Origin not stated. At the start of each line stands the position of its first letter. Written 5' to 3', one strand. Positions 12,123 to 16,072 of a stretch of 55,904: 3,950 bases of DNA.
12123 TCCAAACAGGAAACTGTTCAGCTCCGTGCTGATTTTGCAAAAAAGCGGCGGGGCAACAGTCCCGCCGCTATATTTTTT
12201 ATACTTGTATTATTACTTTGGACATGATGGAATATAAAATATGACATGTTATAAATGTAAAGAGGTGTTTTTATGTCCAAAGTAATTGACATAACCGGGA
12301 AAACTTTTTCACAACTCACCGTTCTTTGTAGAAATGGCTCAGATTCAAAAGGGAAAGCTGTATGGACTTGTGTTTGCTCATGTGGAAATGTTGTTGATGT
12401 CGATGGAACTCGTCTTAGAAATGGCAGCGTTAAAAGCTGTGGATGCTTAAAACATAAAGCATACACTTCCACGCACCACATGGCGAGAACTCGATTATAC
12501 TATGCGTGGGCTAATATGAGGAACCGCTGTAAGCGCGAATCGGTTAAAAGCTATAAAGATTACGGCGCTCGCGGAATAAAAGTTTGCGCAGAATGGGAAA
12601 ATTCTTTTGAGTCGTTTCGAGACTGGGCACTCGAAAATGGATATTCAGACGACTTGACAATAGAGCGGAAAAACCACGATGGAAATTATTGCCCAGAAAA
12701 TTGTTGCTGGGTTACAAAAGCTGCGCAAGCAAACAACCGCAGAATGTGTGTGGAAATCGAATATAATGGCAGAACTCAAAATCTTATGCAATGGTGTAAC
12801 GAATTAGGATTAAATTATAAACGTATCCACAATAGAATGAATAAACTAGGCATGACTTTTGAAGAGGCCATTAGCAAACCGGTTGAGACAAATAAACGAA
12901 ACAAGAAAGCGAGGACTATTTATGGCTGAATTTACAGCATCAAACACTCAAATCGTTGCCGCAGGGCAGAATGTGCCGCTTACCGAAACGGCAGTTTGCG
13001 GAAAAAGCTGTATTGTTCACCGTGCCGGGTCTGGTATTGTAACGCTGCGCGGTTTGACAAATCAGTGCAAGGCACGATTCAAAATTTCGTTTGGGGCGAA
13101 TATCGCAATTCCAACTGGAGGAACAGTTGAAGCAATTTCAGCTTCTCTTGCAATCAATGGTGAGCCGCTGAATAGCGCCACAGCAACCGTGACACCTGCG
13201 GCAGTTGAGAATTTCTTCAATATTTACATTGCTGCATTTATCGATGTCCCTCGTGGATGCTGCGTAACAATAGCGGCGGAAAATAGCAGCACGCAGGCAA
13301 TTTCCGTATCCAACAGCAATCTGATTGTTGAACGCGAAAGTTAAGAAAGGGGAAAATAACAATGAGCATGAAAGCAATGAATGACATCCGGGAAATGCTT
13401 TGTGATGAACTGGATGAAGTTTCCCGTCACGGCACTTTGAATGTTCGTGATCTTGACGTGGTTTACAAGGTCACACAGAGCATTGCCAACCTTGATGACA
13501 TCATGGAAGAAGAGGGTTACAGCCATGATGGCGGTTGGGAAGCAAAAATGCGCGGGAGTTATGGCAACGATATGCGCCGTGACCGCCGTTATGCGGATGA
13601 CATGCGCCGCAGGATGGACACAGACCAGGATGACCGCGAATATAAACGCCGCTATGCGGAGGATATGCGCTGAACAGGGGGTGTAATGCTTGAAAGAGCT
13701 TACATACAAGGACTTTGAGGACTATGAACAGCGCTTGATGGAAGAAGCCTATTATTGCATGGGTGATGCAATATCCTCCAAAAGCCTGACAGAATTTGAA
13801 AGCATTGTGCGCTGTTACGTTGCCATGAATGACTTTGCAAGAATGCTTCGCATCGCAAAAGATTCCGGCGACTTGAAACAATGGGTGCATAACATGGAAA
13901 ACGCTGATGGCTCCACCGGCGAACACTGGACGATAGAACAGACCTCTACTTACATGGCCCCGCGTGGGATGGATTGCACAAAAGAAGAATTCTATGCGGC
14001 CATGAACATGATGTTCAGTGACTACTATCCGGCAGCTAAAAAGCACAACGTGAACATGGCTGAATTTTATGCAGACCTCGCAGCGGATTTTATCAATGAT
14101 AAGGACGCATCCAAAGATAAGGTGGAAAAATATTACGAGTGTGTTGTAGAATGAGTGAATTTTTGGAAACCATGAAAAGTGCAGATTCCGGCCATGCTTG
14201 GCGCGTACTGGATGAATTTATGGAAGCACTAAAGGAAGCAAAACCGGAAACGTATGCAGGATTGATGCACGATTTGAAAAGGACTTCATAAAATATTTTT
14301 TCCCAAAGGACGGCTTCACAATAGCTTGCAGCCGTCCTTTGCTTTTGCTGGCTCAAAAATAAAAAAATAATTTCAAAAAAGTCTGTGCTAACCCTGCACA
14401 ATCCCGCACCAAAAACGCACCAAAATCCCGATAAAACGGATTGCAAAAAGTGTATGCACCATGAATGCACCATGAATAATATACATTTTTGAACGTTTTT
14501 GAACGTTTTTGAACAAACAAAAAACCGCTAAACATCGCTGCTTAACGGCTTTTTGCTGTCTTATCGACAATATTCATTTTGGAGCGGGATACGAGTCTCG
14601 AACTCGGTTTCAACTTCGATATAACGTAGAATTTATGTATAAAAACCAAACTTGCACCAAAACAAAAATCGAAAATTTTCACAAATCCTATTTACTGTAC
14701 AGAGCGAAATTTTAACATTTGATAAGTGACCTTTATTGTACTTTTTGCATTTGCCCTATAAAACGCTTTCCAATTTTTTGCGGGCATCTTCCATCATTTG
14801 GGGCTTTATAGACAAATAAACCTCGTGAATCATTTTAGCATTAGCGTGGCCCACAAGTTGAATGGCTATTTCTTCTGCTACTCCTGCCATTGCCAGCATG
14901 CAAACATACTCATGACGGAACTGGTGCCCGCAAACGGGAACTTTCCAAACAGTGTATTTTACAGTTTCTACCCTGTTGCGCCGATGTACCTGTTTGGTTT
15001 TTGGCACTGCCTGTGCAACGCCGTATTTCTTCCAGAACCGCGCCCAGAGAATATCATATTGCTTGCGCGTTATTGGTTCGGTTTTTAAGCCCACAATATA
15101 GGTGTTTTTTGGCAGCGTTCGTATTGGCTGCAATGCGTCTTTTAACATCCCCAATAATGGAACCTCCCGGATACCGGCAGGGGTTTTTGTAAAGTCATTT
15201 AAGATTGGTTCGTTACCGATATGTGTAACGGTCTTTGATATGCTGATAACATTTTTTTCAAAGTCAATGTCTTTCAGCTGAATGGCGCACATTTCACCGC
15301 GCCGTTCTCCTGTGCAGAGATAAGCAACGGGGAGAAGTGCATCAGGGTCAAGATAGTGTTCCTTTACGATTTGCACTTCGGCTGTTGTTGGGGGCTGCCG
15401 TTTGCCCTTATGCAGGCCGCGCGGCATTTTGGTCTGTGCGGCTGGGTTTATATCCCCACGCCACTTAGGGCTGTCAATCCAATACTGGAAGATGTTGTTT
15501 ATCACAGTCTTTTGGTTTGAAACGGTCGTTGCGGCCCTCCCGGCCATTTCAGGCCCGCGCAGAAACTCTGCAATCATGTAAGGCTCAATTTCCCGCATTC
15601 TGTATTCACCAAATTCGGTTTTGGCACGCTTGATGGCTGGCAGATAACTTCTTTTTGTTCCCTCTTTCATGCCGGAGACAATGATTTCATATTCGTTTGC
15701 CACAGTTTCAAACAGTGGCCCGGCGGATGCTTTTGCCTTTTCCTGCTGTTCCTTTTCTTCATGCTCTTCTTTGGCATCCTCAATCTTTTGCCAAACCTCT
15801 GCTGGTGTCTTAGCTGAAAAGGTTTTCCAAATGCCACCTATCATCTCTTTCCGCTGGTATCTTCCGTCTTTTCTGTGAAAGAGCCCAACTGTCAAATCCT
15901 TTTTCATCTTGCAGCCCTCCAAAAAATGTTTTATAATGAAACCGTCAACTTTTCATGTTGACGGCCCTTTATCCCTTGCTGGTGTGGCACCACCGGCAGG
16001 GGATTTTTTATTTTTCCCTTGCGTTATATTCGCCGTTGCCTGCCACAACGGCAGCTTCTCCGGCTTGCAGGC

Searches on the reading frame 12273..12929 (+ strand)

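Call 69: search_protein_families(library=phrogs, proteins=[window:12273-12929:+], max_evalue=0.00001)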
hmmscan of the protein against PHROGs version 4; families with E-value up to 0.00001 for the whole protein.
window:12273-12929:+ (218 aa): 6 families
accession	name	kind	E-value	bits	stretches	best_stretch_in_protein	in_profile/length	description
phrog_374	-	DNA, RNA and nucleotide metabolism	2.6e-70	238.9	1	1-209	191-405/617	HNH endonuclease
phrog_3377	-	DNA, RNA and nucleotide metabolism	1.4e-51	176.1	1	66-209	5-146/196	HNH endonuclease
phrog_8790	-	DNA, RNA and nucleotide metabolism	2.5e-28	100.6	1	67-181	17-122/241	restriction endonuclease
phrog_2081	-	DNA, RNA and nucleotide metabolism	9.9e-26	91.8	1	29-191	49-238/433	HNH endonuclease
phrog_953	-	DNA, RNA and nucleotide metabolism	4.6e-16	60.2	1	66-149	215-298/420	HNH endonuclease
phrog_1065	-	unknown function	1.2e-07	32.8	1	154-215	93-153/192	-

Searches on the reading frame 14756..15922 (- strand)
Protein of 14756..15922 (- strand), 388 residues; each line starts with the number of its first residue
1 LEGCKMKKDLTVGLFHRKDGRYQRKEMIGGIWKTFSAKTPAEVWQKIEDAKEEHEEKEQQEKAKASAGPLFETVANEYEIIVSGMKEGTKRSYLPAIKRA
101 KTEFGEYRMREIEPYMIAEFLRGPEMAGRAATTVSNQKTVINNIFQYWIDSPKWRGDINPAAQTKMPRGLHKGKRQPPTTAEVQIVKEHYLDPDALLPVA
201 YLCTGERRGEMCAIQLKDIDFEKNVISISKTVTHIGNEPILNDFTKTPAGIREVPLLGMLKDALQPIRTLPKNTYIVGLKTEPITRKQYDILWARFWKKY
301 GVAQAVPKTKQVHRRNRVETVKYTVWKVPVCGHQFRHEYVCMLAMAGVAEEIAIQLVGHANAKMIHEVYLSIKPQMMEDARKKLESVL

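Call 69: search_protein_families(library=phrogs, proteins=[window:14756-15922:-], max_evalue=0.00001)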
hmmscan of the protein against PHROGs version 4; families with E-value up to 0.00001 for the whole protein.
window:14756-15922:- (388 aa): 3 families
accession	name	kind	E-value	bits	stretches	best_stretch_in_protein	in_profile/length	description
phrog_1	-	integration and excision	4.8e-39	136.1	1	17-386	129-449/611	integrase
phrog_216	-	integration and excision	1.2e-17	64.9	1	158-385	37-237/301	integrase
phrog_7685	-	integration and excision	2.5e-06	28.2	1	325-387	176-238/240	integrase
